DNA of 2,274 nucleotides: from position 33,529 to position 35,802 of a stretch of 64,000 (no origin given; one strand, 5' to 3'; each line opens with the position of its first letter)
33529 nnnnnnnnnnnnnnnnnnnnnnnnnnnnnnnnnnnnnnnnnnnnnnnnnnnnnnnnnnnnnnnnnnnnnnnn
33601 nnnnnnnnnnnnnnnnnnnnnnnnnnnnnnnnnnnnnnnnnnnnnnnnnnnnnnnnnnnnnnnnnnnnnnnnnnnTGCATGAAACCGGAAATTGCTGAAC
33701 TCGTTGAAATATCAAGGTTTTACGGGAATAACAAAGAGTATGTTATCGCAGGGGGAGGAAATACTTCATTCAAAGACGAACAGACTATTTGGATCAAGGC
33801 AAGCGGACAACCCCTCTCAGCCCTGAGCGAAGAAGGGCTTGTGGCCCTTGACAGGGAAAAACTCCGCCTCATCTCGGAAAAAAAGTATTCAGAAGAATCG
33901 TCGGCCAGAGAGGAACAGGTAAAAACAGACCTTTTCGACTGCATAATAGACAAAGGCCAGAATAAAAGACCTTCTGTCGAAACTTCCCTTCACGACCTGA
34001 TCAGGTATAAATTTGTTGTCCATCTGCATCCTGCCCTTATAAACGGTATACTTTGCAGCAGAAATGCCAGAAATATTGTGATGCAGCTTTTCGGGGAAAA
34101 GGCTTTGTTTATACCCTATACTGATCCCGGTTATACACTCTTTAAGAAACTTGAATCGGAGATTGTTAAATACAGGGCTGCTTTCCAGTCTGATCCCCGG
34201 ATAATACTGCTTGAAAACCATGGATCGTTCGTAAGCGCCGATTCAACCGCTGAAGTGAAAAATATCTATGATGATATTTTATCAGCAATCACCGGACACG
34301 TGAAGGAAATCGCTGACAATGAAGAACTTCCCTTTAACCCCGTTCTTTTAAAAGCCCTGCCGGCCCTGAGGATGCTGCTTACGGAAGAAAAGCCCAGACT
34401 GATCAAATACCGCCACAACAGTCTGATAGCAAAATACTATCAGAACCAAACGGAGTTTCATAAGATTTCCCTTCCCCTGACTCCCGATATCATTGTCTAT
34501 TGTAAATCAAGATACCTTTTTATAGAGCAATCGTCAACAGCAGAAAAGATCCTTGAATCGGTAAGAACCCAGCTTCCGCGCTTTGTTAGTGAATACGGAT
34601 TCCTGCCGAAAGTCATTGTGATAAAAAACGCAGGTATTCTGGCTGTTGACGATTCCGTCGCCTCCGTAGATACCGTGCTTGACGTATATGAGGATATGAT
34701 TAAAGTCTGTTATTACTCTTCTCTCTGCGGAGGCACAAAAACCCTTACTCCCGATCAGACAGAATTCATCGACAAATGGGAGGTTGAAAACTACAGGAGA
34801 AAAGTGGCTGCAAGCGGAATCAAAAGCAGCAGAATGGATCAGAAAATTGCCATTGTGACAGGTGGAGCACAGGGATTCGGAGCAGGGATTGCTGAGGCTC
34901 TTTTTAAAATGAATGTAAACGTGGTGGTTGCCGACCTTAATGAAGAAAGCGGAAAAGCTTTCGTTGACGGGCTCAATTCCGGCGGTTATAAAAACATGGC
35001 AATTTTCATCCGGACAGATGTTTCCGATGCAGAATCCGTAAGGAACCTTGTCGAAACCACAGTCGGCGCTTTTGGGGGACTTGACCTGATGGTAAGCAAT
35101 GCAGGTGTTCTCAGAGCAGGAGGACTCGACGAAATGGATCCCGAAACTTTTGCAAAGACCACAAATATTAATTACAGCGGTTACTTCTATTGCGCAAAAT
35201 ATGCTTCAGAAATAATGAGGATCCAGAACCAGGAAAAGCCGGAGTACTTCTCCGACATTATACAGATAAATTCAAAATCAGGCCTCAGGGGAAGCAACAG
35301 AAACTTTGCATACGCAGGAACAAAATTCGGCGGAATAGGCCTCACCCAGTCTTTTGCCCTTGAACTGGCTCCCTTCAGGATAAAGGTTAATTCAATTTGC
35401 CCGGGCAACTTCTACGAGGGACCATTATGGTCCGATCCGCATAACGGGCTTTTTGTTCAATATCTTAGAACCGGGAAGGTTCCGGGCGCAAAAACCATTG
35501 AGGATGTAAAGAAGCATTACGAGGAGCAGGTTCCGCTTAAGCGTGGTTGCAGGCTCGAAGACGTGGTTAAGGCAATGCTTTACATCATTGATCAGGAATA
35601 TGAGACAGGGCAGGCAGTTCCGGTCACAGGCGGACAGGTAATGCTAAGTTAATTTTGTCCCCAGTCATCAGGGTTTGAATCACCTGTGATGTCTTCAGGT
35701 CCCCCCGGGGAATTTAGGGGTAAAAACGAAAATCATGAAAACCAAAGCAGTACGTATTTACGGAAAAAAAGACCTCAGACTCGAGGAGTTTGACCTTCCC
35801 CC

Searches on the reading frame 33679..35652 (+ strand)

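Call 75: search_protein_families(library=pfam, proteins=[window:33679-35652:+], max_evalue=0.00001)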
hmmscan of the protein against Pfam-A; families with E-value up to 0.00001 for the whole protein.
window:33679-35652:+ (657 aa): 5 families
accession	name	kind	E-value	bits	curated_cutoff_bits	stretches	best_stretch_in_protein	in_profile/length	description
PF00106.31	adh_short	-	5.6e-43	147.1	26.6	1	389-578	1-182/195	short chain dehydrogenase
PF13561.12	adh_short_C2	-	2.1e-38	132.7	27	1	397-576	3-174/236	Enoyl-(Acyl carrier protein) reductase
PF00596.27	Aldolase_II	-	3.8e-15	56.7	22.2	1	7-194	2-169/183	Class II Aldolase and Adducin N-terminal domain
PF08659.16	KR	-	2.1e-06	28.2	22.6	1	392-501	4-115/180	KR domain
PF23441.1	SDR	-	9.6e-06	25.6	27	0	389-655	8-257/258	SDR-like rossmann domain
